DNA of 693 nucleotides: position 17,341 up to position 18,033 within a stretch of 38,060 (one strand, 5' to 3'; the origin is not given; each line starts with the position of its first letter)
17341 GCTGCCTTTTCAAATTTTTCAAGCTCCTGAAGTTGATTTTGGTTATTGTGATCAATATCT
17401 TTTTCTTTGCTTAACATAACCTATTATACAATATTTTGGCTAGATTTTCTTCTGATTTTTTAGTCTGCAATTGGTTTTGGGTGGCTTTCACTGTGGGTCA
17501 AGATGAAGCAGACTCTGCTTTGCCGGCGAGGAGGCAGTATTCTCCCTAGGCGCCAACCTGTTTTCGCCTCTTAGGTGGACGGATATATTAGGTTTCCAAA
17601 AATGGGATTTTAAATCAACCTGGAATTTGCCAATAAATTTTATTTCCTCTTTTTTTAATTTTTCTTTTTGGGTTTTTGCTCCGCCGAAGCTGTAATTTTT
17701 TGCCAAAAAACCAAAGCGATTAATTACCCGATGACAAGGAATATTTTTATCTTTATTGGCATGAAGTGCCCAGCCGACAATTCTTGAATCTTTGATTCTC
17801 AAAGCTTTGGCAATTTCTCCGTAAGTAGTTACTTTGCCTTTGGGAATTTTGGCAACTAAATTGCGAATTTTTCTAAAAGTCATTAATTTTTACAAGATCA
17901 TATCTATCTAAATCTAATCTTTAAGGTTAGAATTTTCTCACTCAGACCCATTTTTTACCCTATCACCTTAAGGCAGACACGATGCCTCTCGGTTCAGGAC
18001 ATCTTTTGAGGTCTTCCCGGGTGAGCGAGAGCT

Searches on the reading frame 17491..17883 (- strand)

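Call 63: search_protein_families(library=pfam, proteins=[window:17491-17883:-], max_evalue=0.0001)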
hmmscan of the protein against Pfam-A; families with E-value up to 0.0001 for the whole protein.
window:17491-17883:- (131 aa): 1 family
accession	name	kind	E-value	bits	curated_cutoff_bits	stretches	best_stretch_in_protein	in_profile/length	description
PF01035.26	DNA_binding_1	-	2.3e-20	72.7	27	1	4-80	4-80/81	6-O-methylguanine DNA methyltransferase, DNA binding domain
